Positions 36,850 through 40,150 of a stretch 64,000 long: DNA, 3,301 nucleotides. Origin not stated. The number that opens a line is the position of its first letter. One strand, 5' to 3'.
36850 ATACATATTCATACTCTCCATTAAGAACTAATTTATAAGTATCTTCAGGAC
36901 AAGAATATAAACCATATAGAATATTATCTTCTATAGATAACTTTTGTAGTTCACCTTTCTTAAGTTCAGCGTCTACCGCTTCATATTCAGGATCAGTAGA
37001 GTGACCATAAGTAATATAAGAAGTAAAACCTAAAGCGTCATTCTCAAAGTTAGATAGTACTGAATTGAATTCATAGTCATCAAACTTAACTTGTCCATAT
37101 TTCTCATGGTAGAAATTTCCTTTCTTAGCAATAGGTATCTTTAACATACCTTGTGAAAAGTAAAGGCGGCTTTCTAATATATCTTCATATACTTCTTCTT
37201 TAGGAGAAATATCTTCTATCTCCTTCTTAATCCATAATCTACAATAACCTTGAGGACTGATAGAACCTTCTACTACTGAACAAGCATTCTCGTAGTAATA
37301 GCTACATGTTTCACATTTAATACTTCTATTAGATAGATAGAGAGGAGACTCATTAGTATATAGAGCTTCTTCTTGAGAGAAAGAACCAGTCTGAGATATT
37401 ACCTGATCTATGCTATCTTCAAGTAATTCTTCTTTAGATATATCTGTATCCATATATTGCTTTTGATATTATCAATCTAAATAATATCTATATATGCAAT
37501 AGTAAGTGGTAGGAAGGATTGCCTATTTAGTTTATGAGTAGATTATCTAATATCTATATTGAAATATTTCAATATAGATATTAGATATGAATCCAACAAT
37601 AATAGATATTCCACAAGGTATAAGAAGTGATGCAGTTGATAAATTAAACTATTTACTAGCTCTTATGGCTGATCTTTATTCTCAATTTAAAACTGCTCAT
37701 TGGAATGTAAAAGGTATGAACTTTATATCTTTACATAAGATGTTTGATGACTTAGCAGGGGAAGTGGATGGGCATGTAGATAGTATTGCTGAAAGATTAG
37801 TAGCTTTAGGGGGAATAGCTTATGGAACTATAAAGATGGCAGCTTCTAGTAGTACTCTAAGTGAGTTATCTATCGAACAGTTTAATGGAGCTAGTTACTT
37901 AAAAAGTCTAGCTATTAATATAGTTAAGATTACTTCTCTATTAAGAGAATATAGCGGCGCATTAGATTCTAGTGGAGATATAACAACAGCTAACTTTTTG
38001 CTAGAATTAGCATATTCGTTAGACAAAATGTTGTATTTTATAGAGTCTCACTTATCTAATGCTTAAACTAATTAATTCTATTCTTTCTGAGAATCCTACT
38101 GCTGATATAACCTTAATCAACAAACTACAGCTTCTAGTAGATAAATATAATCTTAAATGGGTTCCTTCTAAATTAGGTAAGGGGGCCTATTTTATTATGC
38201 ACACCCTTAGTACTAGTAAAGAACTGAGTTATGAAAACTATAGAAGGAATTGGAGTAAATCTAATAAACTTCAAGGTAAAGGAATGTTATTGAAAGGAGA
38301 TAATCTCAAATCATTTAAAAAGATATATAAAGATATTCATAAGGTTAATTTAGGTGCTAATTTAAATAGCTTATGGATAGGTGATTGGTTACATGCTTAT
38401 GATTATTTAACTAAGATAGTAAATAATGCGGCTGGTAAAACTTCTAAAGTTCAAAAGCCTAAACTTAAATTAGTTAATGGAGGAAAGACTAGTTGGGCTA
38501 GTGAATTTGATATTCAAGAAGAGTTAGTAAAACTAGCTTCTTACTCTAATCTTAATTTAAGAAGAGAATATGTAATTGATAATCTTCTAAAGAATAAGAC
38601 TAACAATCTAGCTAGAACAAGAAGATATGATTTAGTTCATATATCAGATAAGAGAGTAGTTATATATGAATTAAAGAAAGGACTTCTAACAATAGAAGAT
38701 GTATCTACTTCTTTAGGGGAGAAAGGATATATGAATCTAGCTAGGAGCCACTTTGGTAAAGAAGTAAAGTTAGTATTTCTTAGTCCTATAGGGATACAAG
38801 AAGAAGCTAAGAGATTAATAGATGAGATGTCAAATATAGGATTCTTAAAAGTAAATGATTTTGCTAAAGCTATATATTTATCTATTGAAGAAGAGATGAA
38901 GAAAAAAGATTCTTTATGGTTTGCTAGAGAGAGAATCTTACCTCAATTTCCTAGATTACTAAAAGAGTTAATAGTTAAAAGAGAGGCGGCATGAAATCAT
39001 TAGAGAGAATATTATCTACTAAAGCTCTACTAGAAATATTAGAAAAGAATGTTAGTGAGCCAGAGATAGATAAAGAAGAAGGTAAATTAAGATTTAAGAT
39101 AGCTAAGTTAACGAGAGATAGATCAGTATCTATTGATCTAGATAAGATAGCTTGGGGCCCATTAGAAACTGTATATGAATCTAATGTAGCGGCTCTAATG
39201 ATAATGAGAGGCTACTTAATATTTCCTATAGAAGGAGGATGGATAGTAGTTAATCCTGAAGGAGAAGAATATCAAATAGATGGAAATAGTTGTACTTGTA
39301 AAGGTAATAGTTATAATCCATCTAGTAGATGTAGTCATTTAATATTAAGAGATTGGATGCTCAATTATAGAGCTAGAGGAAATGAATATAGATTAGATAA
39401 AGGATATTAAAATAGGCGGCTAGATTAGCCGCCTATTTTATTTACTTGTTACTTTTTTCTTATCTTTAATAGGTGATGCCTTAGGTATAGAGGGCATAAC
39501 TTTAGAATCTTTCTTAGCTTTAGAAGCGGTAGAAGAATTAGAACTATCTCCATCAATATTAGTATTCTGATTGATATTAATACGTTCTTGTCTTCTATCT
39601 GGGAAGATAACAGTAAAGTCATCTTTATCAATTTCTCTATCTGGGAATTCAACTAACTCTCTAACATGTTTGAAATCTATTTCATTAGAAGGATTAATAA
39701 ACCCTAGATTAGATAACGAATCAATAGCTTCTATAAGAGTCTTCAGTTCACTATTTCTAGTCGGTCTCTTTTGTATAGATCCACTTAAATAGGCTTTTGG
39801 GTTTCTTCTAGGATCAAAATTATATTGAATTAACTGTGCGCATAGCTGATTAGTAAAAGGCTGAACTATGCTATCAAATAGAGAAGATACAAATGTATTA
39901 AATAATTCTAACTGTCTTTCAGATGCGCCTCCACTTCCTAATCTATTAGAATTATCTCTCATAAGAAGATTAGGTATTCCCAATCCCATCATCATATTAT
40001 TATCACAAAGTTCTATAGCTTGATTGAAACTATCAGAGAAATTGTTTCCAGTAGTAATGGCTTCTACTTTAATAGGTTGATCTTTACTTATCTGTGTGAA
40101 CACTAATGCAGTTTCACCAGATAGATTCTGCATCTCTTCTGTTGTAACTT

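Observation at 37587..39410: Opposite-strand moron cluster (Dps-like, unknown 311 aa, SWIM zinc finger) inserted between the scaffold and portal genes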

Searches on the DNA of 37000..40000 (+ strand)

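Call 5: search_dna_similar(query=window:37000-40000:+, collection=phages, mode=distant, max_rows=30)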
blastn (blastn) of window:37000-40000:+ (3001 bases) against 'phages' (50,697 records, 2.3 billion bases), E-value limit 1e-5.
No match.
